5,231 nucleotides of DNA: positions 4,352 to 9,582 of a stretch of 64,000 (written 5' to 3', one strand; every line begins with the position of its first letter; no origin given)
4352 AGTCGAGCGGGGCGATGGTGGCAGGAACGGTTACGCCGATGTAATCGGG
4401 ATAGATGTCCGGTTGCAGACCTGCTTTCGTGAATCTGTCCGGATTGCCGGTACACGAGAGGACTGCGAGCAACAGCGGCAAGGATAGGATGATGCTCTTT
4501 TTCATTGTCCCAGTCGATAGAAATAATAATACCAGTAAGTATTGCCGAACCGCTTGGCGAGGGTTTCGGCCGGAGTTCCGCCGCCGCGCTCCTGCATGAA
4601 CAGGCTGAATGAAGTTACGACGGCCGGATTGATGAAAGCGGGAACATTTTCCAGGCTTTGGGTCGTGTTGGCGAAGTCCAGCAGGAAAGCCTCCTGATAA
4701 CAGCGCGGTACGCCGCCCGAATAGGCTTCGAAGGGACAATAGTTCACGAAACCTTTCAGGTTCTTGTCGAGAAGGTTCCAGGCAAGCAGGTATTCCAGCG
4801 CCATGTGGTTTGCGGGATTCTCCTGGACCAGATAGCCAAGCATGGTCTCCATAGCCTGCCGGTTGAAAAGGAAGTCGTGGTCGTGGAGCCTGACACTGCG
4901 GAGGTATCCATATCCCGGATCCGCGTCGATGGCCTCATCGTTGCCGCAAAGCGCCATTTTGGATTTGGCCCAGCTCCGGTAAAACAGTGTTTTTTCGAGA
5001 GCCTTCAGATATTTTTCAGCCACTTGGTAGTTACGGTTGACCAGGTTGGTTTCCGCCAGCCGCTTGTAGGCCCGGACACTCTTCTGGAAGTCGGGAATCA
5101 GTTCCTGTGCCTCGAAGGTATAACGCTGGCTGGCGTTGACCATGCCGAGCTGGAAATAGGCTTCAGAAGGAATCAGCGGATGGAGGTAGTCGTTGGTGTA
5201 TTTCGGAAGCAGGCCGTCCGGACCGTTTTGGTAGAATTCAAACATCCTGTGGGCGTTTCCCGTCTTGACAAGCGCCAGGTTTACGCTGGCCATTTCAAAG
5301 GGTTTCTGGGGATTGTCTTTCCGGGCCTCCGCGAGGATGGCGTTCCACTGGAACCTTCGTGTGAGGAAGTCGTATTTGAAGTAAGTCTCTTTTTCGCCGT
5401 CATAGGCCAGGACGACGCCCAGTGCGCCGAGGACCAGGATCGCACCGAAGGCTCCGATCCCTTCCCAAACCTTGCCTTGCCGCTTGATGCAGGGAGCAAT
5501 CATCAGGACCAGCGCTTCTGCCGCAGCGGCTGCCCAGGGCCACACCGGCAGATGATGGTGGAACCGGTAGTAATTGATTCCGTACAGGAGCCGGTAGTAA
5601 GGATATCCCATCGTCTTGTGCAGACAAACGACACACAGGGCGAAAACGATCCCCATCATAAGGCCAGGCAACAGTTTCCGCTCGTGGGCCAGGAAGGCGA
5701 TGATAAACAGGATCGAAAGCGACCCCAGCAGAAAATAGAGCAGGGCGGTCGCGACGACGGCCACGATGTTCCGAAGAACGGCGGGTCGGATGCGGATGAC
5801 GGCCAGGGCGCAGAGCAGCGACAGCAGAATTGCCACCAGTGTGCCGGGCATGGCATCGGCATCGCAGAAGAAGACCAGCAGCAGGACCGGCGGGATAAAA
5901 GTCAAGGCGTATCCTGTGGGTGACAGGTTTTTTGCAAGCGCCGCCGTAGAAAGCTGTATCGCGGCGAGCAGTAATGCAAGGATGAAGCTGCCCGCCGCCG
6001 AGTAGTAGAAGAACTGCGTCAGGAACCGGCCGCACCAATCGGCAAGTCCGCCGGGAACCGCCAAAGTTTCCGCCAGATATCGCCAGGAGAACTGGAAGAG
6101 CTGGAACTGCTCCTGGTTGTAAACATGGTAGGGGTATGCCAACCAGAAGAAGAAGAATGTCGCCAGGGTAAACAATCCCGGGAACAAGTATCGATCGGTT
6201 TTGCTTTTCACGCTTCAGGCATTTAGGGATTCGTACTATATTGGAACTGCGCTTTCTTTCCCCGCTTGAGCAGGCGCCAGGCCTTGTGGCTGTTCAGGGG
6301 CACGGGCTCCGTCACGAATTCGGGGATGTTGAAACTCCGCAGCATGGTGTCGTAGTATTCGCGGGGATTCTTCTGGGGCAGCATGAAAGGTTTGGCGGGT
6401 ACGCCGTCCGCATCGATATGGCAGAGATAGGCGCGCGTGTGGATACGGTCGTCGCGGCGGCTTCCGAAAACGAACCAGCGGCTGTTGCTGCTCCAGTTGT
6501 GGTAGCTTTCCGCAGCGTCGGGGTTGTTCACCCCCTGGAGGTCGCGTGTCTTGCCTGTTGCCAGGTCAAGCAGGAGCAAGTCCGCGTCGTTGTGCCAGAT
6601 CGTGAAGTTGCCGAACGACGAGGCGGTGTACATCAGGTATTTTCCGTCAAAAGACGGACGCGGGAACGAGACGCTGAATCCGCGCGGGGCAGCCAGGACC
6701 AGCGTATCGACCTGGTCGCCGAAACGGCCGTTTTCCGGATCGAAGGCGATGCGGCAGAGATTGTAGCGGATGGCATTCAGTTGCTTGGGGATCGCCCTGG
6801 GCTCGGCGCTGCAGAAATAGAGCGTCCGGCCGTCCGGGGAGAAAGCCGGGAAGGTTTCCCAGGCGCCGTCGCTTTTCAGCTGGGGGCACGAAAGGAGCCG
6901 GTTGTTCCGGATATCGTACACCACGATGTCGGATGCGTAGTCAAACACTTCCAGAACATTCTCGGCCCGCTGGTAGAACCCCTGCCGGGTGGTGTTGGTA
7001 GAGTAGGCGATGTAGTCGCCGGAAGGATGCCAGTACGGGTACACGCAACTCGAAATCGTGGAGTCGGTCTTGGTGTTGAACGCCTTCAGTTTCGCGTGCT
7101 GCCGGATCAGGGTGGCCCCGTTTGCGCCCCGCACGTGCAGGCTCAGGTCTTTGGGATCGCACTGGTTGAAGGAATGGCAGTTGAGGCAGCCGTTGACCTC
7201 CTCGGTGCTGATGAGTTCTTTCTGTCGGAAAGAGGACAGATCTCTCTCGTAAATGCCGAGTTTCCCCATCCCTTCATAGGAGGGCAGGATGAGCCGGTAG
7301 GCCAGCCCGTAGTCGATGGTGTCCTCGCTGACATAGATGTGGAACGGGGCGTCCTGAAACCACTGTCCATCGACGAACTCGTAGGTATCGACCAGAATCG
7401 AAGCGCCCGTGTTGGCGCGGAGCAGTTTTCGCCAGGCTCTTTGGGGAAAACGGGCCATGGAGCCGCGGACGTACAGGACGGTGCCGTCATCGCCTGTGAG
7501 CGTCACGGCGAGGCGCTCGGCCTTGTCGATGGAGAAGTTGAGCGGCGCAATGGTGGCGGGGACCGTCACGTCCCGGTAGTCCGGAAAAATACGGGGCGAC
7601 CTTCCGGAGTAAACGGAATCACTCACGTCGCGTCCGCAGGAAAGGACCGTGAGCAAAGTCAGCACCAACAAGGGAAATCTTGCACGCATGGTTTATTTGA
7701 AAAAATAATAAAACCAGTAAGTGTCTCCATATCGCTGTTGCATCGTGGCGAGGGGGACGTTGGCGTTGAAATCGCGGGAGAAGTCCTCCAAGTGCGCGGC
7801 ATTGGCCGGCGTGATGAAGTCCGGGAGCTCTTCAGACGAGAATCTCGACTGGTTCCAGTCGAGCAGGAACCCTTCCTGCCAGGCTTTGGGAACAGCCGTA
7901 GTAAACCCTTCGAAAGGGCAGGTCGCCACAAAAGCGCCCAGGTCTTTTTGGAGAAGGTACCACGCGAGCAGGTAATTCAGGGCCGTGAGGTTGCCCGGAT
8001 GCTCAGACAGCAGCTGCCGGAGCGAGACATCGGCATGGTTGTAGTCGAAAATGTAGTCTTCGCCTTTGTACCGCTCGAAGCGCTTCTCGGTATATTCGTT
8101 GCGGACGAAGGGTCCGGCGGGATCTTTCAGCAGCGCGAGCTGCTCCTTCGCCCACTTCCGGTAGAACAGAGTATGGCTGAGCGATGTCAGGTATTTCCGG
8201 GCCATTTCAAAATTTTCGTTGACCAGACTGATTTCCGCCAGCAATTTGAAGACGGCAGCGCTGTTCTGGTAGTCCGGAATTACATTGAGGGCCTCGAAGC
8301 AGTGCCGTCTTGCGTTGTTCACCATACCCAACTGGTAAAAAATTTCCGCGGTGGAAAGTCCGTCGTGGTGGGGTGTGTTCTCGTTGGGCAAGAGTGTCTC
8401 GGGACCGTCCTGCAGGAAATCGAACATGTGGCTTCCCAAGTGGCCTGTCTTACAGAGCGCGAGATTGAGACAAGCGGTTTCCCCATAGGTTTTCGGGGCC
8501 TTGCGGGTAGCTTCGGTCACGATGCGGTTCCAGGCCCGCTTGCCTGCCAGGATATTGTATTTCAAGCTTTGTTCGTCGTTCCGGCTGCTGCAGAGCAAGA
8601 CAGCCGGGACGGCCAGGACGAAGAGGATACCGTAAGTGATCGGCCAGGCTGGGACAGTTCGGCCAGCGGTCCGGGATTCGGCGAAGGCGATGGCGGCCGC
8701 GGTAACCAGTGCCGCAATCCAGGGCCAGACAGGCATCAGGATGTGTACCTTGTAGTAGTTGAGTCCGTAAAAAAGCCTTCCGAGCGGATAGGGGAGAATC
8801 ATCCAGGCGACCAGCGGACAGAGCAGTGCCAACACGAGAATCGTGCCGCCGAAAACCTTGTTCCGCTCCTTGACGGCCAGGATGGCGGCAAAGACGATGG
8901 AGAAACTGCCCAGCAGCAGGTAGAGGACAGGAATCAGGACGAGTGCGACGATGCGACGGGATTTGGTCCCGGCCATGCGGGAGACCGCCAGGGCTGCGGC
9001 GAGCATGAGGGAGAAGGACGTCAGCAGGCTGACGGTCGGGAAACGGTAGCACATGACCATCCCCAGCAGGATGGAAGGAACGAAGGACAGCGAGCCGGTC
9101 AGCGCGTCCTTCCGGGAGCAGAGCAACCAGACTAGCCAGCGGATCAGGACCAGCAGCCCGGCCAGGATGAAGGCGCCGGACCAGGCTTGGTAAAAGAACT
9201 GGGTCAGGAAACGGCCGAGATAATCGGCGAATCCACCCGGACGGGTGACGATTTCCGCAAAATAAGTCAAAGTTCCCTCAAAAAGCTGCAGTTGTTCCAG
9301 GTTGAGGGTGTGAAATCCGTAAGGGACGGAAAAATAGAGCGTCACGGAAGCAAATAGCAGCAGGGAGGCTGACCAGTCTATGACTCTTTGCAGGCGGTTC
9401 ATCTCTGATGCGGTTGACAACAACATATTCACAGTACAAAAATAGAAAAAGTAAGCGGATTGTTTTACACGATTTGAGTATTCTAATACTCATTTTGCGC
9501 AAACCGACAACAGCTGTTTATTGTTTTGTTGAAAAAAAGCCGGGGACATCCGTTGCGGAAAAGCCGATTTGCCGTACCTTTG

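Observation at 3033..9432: Tandemly duplicated, uncharacterised two-gene module: polytopic membrane protein plus CxxCH beta-propeller lipoprotein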

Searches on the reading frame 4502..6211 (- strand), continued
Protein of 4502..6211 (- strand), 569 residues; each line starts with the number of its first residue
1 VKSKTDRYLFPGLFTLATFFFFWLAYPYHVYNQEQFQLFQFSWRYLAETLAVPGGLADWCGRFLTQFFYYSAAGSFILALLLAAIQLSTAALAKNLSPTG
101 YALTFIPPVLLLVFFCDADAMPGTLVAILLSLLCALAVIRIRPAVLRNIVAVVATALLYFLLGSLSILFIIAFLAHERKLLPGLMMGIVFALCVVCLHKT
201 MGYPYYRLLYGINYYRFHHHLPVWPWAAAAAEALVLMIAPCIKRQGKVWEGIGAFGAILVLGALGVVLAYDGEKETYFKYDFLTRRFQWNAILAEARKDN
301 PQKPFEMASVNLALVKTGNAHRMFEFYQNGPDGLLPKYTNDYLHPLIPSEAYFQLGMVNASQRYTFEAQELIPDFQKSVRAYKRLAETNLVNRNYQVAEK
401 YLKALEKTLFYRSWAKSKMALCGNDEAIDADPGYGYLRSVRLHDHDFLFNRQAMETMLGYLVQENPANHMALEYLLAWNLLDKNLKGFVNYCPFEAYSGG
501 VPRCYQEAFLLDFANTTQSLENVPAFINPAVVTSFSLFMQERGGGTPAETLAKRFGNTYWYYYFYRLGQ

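Call 41: search_protein_families(library=pfam, alignment_id=A2, max_evalue=1)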
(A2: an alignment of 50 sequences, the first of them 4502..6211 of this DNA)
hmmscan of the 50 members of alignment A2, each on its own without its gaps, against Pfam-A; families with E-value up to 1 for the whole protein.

A. member 1, window:4502-6211:- (569 aa): 1 family
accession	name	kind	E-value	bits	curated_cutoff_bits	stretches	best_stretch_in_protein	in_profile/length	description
PF19529.4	DUF6057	-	3.3e-157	525.2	29.8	1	9-565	8-568/569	Family of unknown function (DUF6057)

B. families by the number of members that match (of 50 scanned): 25 families
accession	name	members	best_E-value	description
PF19529.4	DUF6057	50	5.4e-181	Family of unknown function (DUF6057)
PF10602.15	RPN7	8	0.011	26S proteasome subunit RPN7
PF12576.13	DUF3754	3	0.049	Protein of unknown function (DUF3754)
PF13431.12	TPR_17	3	0.095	Tetratricopeptide repeat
PF13424.12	TPR_12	2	0.019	Tetratricopeptide repeat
PF17874.7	TPR_MalT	2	0.031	MalT-like TPR region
PF13432.12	TPR_16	2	0.036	Tetratricopeptide repeat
PF20664.2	DUF6814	2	0.11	Family of unknown function (DUF6814)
PF07719.23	TPR_2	2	0.15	Tetratricopeptide repeat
PF12698.13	ABC2_membrane_3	2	0.27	ABC-2 family transporter protein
PF14015.11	DUF4231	2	0.33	Protein of unknown function (DUF4231)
PF10516.15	SHNi-TPR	1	0.0018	SHNi-TPR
PF09534.15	Trp_oprn_chp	1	0.0025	Tryptophan-associated transmembrane protein (Trp_oprn_chp)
PF14110.11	DUF4282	1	0.011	Domain of unknown function (DUF4282)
PF11361.13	DUF3159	1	0.013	Protein of unknown function (DUF3159)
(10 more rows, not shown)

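Call 88: find_related_loci(query=A2, collection=metagenome_contigs, flank=6000)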
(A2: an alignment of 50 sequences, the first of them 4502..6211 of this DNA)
Query A2 (569 aa) in metagenome_contigs; peptide patterns used: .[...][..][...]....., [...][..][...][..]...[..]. (x = any residue, [..] = any of these).
600 stretches matched a pattern (row limit reached: there are more); 348 encode a relative of the query (tblastn E <= 1e-3); the best 80 are kept; 79 distinct loci.
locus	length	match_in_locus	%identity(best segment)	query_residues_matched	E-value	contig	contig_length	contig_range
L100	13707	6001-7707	83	1-569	0e+0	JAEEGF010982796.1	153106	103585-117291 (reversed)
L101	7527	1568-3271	80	1-569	0e+0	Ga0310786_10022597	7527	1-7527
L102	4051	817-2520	80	1-568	0e+0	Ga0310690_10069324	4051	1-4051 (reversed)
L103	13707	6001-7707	80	1-569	0e+0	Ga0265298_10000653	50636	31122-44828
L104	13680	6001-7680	85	9-568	0e+0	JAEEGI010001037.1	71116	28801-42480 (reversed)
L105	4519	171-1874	42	3-561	4e-140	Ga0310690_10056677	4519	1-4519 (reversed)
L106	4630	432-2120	41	13-566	8e-137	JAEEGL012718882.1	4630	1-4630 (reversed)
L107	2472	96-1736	41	21-561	9e-140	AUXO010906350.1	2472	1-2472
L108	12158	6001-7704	42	2-561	2e-131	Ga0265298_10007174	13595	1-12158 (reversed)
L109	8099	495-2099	41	17-561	1e-130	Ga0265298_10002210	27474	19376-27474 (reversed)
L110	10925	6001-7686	43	13-566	2e-130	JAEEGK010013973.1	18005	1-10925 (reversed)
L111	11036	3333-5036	42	2-561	3e-130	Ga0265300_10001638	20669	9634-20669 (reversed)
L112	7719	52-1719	41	16-561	6e-130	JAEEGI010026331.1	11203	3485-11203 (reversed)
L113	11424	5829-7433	41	17-561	1e-129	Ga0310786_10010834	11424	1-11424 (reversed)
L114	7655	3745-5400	41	12-558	4e-129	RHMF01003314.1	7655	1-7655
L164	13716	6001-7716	39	13-566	2e-106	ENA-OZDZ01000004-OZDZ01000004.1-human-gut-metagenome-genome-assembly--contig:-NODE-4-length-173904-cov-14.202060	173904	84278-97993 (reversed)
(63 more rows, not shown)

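Call 92: search_protein_families(library=pfam, proteins=[L164:10-921:+, L164:1152-2309:+, L164:2389-3003:+, L164:2975-4426:+, L164:4430-5905:+, L164:5956-7722:+, L164:7724-9193:+, L164:9238-10440:+, L164:10463-11635:+, L164:11653-13032:+], max_evalue=0.001)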
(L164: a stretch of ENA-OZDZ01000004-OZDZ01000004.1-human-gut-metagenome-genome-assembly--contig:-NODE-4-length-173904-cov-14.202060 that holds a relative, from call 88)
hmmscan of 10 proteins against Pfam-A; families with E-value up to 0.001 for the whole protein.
L164:10-921:+ (303 aa): 3 families
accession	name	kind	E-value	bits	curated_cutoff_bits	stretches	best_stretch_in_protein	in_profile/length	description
PF05272.17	VapE-like_dom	-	1.4e-29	103.6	25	1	3-216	3-215/217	Virulence-associated protein E-like domain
PF12990.12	DUF3874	-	1.8e-20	73.5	28.3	1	221-289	3-71/71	Domain of unknonw function from B. Theta Gene description (DUF3874)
PF19263.5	DUF5906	-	1.3e-05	26.2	27.6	1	56-165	1-114/114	Family of unknown function (DUF5906)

L164:1152-2309:+ (385 aa): 1 family
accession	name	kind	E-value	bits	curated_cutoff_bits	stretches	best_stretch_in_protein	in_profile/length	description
PF01042.26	Ribonuc_L-PSP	-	7.5e-18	65.1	27.3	1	282-380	18-120/121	Endoribonuclease L-PSP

L164:2389-3003:+ (204 aa): 1 family
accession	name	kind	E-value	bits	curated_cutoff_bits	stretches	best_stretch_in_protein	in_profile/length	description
PF14289.11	DUF4369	-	4.4e-14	53.3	25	1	25-116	1-91/91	Domain of unknown function (DUF4369)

L164:2975-4426:+ (483 aa): 1 family
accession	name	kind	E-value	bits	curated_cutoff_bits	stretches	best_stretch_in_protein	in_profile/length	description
PF19529.4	DUF6057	-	5.6e-141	471.7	29.8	2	179-477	265-569/569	Family of unknown function (DUF6057)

L164:4430-5905:+ (491 aa): 1 family
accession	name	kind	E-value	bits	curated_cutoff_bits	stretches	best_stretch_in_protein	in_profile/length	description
PF07676.18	PD40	-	4e-11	43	20.9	1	288-304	11-27/38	WD40-like Beta Propeller Repeat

L164:5956-7722:+ (588 aa): 1 family
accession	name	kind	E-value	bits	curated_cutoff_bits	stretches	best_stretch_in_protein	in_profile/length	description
PF19529.4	DUF6057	-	1.1e-205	685.3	29.8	1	8-586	2-568/569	Family of unknown function (DUF6057)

L164:7724-9193:+ (489 aa): 1 family
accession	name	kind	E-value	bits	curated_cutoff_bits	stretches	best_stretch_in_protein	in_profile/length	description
PF07676.18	PD40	-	9.7e-13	48.2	20.9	1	283-298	11-26/38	WD40-like Beta Propeller Repeat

L164:9238-10440:+ (400 aa): 1 family
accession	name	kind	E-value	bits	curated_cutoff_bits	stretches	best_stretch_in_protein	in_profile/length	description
PF02156.21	Glyco_hydro_26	-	1.5e-44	153.1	20.2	1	65-310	5-245/311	Glycosyl hydrolase family 26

L164:10463-11635:+ (390 aa): 2 families
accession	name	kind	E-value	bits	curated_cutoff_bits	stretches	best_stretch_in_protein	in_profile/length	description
PF04041.19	Glyco_hydro_130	-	6e-21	75.1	26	1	71-361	35-318/320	beta-1,4-mannooligosaccharide phosphorylase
PF08950.16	DUF1861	-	0.00096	18.8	28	0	297-349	238-287/296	Protein of unknown function (DUF1861)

L164:11653-13032:+ (459 aa): 2 families
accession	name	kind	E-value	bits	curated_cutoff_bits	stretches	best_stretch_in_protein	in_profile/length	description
PF13347.12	MFS_2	-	4.3e-96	322.5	27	1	9-442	1-427/427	MFS/sugar transport protein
PF07690.21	MFS_1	-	4e-15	56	33.4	2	177-378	147-344/347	Major Facilitator Superfamily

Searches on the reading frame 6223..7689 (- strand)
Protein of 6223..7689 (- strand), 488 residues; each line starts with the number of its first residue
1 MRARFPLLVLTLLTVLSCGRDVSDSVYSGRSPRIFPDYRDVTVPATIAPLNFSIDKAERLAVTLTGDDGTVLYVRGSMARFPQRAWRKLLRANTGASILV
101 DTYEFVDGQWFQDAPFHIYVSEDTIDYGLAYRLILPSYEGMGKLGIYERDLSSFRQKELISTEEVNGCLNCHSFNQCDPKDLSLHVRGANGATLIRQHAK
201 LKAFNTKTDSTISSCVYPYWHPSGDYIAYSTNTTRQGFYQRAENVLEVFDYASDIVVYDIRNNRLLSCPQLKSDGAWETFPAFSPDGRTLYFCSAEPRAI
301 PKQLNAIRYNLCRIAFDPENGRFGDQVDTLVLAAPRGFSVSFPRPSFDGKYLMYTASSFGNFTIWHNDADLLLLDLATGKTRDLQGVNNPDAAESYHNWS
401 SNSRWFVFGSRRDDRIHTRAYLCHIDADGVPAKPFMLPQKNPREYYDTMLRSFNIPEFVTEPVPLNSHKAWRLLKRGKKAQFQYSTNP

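Call 3: search_protein_families(library=pfam, proteins=[window:6223-7689:-], max_evalue=0.01)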
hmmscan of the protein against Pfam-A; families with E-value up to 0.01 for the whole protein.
window:6223-7689:- (488 aa): 1 family
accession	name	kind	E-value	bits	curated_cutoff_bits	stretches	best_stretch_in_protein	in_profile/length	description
PF07676.18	PD40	-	6.3e-11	42.4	20.9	1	273-294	6-27/38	WD40-like Beta Propeller Repeat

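Call 4: search_protein_families(library=ncbifam, proteins=[window:6223-7689:-], max_evalue=0.01)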
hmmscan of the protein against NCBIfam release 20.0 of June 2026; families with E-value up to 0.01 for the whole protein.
window:6223-7689:- (488 aa): 3 families
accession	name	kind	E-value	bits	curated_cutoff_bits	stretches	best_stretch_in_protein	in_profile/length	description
TIGR02800.1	propeller_TolB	equivalog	3.8e-05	22.8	343.15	0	253-294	259-297/418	Tol-Pal system beta propeller repeat protein TolB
NF053518.1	DipepPtdsDpp5Prph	equivalog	4.9e-05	22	900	1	220-297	202-269/655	dipeptidyl-peptidase Dpp5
NF053607.1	CHU_0125_OmpA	equivalog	0.00075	18.1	620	1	271-300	269-298/639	CHU_0125 family OmpA-like outer membrane integrity protein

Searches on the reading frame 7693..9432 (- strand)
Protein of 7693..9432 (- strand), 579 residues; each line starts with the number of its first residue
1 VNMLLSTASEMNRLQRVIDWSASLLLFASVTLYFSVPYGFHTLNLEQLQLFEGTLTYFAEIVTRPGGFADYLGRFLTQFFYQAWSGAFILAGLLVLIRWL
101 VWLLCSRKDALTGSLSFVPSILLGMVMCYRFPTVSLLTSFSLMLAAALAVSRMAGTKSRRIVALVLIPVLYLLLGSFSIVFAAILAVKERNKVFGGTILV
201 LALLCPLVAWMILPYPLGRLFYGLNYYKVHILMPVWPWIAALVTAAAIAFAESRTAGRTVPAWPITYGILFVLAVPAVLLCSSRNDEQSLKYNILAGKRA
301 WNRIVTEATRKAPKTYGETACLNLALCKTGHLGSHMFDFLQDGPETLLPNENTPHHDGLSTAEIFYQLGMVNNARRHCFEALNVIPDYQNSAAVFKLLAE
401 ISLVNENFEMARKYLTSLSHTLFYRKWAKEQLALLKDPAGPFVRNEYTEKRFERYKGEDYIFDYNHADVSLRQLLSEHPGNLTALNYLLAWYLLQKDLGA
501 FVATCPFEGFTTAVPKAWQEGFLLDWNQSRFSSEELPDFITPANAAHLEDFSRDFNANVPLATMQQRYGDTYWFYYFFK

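Call 3: search_protein_families(library=pfam, proteins=[window:7693-9432:-], max_evalue=0.01)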
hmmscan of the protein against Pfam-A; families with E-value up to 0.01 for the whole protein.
window:7693-9432:- (579 aa): 2 families
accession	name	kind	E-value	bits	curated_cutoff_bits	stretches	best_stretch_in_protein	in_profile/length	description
PF19529.4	DUF6057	-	1.2e-124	417.8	29.8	1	20-579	5-569/569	Family of unknown function (DUF6057)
PF10516.15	SHNi-TPR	-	0.0018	18.2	21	1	394-411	3-20/38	SHNi-TPR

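Call 4: search_protein_families(library=ncbifam, proteins=[window:7693-9432:-], max_evalue=0.01)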
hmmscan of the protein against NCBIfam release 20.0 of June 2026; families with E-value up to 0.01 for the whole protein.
window:7693-9432:- (579 aa): 0 families
